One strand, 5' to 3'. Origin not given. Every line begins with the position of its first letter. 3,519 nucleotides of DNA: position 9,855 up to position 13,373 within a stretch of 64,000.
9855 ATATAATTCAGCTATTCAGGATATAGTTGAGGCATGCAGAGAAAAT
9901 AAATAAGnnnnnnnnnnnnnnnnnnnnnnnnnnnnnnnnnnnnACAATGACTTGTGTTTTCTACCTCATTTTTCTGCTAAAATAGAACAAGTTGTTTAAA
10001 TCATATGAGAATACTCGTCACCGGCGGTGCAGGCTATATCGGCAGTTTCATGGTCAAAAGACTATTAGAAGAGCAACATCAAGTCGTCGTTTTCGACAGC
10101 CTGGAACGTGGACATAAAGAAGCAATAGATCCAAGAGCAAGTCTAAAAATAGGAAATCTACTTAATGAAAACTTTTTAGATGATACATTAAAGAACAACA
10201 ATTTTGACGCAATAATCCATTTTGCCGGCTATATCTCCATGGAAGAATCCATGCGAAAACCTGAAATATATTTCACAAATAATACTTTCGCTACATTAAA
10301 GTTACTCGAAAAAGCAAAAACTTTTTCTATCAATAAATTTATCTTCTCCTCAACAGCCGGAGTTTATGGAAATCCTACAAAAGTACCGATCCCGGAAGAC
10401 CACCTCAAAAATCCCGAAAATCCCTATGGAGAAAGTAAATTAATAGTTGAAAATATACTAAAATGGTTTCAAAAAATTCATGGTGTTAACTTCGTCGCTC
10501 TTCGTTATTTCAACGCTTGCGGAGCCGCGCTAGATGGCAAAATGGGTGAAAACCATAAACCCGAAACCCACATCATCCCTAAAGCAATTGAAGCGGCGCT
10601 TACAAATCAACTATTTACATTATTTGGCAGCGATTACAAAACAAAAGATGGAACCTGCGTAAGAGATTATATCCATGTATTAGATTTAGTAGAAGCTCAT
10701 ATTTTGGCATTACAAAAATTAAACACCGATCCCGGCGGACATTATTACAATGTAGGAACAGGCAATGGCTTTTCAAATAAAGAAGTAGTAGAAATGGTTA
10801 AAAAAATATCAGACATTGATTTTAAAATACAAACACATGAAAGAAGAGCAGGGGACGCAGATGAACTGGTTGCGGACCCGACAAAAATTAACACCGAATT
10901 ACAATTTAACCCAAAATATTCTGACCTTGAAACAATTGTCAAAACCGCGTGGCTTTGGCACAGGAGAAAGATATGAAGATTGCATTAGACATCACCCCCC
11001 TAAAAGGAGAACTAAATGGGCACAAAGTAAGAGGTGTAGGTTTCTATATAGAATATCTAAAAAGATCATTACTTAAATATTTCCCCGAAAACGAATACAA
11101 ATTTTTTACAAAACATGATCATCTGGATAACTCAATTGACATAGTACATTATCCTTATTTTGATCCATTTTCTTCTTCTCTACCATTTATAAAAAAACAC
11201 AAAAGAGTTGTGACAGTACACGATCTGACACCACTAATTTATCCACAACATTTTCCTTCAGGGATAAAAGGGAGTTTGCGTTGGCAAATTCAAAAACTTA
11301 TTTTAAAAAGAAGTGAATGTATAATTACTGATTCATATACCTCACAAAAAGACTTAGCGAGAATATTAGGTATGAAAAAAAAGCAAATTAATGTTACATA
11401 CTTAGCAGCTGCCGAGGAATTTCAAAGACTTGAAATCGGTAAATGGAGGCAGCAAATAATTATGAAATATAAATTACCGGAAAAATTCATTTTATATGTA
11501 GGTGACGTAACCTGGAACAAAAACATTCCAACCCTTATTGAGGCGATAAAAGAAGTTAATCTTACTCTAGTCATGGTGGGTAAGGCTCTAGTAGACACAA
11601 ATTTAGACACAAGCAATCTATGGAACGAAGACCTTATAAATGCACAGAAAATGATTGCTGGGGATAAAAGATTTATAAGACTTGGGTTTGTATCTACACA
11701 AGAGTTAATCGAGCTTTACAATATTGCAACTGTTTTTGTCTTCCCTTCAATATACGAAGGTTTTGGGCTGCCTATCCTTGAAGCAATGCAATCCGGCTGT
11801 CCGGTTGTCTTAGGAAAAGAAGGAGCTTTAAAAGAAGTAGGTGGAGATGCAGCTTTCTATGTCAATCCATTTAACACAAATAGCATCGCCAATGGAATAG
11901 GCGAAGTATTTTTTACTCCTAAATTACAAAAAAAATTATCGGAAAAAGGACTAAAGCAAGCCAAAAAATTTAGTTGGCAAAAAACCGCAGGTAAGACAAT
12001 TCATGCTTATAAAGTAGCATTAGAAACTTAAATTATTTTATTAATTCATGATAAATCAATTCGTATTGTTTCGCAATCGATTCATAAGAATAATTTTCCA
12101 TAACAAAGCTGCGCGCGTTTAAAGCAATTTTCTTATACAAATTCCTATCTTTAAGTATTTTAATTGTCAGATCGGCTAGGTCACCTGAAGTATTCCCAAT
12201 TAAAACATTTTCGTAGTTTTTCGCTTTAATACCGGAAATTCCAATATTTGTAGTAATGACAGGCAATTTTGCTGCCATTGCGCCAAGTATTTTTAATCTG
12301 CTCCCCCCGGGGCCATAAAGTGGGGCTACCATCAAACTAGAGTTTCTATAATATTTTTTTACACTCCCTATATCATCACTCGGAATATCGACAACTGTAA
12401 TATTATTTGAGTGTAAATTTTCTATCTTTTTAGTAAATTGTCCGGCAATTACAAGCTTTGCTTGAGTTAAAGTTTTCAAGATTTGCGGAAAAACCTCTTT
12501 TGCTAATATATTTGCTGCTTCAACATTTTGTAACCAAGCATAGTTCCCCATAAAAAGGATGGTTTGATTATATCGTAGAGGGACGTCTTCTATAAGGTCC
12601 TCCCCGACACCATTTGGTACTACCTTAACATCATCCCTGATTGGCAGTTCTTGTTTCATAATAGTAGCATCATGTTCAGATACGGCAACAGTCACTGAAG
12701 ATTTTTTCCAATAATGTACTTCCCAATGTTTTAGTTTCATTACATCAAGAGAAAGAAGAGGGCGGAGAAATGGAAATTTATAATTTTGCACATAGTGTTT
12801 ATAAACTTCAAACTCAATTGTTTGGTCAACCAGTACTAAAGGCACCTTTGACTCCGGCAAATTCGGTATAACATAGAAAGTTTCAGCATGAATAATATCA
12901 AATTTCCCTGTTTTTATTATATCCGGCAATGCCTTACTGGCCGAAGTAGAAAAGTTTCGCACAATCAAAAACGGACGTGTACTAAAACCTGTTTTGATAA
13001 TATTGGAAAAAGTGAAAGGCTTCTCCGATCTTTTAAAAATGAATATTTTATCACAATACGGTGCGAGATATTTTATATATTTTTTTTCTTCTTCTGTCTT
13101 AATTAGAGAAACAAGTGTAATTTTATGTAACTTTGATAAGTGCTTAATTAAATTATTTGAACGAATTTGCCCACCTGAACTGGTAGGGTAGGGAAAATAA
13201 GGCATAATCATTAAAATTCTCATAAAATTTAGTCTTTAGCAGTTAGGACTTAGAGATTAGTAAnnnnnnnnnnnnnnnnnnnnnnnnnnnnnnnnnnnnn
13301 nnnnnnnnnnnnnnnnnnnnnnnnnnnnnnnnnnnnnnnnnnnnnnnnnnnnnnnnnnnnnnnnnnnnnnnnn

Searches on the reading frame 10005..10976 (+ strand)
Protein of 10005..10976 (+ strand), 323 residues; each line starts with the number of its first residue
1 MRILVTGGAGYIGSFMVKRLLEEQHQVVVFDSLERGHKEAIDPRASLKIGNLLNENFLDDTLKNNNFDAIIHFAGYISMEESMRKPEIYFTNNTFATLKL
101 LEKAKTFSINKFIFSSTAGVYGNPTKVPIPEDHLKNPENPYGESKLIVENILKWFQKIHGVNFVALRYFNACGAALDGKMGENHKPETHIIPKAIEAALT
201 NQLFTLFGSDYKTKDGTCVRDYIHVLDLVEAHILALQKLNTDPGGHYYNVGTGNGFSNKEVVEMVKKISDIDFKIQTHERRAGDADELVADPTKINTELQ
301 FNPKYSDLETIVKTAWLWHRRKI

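Call 5: search_protein_families(library=pfam, proteins=[window:10005-10976:+], max_evalue=0.01)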
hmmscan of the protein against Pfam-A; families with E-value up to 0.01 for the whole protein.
window:10005-10976:+ (323 aa): 8 families
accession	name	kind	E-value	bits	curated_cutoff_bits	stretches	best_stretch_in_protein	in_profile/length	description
PF01370.27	Epimerase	-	1.2e-56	192.2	20.9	1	3-251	1-240/240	NAD dependent epimerase/dehydratase family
PF16363.11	GDP_Man_Dehyd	-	6.4e-53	180.8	27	1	4-309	1-327/332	GDP-mannose 4,6 dehydratase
PF01073.25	3Beta_HSD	-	5.5e-17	62.1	22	1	4-242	1-235/280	3-beta hydroxysteroid dehydrogenase/isomerase family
PF04321.23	RmlD_sub_bind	-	4.6e-13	49.3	27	1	1-153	1-137/287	RmlD substrate binding domain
PF02719.21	Polysacc_synt_2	-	1e-12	48.3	20.2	1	3-173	1-173/293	Polysaccharide biosynthesis protein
PF07993.18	NAD_binding_4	-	5.6e-11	42.5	20.1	1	65-179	87-215/258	Male sterility protein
PF13460.12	NAD_binding_10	-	9.2e-07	29.3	27.2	1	7-128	1-110/184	NAD(P)H-binding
PF00106.31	adh_short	-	0.0056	16.6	26.6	0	3-40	3-40/195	short chain dehydrogenase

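Call 62: search_protein_families(library=ncbifam, proteins=[window:10005-10976:+], max_evalue=1e-10)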
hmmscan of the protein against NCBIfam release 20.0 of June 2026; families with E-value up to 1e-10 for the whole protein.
window:10005-10976:+ (323 aa): 15 families
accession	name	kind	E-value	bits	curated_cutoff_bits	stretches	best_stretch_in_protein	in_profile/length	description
TIGR01179.1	galE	equivalog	1.7e-119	398.6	262.3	1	2-321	1-327/332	UDP-glucose 4-epimerase GalE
NF007956.0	PRK10675.1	subfamily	1.3e-70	238.2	394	1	1-321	1-331/338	UDP-glucose 4-epimerase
TIGR01181.1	dTDP_gluc_dehyt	equivalog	1.6e-39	135.9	365.1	1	2-319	1-311/321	dTDP-glucose 4,6-dehydratase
TIGR02197.1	heptose_epim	equivalog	2.2e-39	135.5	274.6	1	3-275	1-266/316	ADP-glyceromanno-heptose 6-epimerase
TIGR04180.1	EDH_00030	hypoth_equivalog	1.8e-30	106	475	1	3-306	1-297/297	NAD-dependent 4,6-dehydratase LegB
NF011728.1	PRK15181.1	equivalog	1.4e-19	70.3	760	1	2-318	17-336/348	Vi polysaccharide biosynthesis UDP-N-acetylglucosaminuronic acid C-4 epimerase TviC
NF008360.0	PRK11150.1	equivalog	6.3e-17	61.7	452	1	3-267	2-252/310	ADP-glyceromanno-heptose 6-epimerase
NF043036.1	ErythonDh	equivalog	1.5e-16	60.5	325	1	1-155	1-163/321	D-erythronate dehydrogenase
NF007490.0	PRK10084.1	subfamily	2.7e-16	59.5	649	1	1-314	1-330/361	dTDP-glucose 4,6-dehydratase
TIGR02622.1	CDP_4_6_dhtase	equivalog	2.2e-15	56.7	278.45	1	2-321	6-332/352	CDP-glucose 4,6-dehydratase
NF042422.1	oxyalk_red_OleD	equivalog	2.5e-14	53.4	580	1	1-265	1-246/329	2-alkyl-3-oxoalkanoate reductase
NF007582.0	PRK10217.1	equivalog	4.2e-14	52.4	698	1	2-267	3-268/355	dTDP-glucose 4,6-dehydratase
NF047922.1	GDPFucSynFcl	equivalog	4.7e-13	49.3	500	1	2-306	4-289/308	GDP-L-fucose synthase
TIGR03466.1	HpnA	hypoth_equivalog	4.1e-12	45.6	367.65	0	1-155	1-155/327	hopanoid-associated sugar epimerase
TIGR01214.1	rmlD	equivalog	2.4e-11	43.3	224.05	1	2-153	1-136/285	dTDP-4-dehydrorhamnose reductase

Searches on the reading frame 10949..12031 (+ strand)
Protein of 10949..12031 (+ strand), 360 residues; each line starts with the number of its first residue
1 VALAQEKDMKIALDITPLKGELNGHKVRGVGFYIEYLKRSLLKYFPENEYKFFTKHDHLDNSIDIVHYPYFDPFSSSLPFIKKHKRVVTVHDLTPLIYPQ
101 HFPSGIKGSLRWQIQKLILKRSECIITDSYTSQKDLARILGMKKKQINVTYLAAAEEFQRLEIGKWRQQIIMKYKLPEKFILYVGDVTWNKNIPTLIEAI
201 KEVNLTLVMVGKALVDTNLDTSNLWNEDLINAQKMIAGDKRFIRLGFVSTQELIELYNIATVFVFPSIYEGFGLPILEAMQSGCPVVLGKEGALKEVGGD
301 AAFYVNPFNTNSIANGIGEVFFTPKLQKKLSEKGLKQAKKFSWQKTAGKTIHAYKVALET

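Call 5: search_protein_families(library=pfam, proteins=[window:10949-12031:+], max_evalue=0.01)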
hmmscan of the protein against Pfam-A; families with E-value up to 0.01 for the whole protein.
window:10949-12031:+ (360 aa): 6 families
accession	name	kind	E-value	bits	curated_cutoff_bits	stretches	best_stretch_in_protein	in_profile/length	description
PF00534.26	Glycos_transf_1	-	3.2e-26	92.3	26.4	1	177-336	14-171/172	Glycosyl transferases group 1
PF13692.12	Glyco_trans_1_4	-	1.6e-21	77.5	27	1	179-319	2-138/142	Glycosyl transferases group 1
PF13439.12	Glyco_transf_4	-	2.7e-08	34.5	28.5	1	61-151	71-163/170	Glycosyltransferase Family 4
PF20706.3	GT4-conflict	-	1.2e-05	24.9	26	1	251-291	273-313/385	Family 4 Glycosyltransferase in conflict systems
PF00982.27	Glyco_transf_20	-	0.0017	17.6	32.5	0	248-344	360-461/473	Glycosyltransferase family 20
PF13579.12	Glyco_trans_4_4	-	0.0029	18.4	29.7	1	63-149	72-154/158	Glycosyl transferase 4-like domain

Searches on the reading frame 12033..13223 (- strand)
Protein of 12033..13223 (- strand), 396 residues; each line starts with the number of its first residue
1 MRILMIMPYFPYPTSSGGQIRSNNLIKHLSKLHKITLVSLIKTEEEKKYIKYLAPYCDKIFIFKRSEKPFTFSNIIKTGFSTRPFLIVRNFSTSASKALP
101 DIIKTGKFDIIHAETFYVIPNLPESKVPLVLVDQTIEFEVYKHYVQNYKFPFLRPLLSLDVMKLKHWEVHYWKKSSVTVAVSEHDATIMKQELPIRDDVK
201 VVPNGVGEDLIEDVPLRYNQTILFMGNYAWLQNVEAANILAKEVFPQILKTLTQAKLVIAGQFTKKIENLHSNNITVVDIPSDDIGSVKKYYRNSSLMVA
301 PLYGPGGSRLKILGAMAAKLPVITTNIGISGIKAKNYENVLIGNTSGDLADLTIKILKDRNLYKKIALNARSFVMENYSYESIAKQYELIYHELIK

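Call 5: search_protein_families(library=pfam, proteins=[window:12033-13223:-], max_evalue=0.01)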
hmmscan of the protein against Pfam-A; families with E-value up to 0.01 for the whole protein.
window:12033-13223:- (396 aa): 3 families
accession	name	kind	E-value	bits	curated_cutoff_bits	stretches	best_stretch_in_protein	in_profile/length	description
PF13692.12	Glyco_trans_1_4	-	1.5e-18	67.9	27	1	220-359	2-142/142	Glycosyl transferases group 1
PF00534.26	Glycos_transf_1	-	2.4e-12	47.2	26.4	1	222-372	18-171/172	Glycosyl transferases group 1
PF13439.12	Glyco_transf_4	-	2.6e-10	41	28.5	1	22-206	8-166/170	Glycosyltransferase Family 4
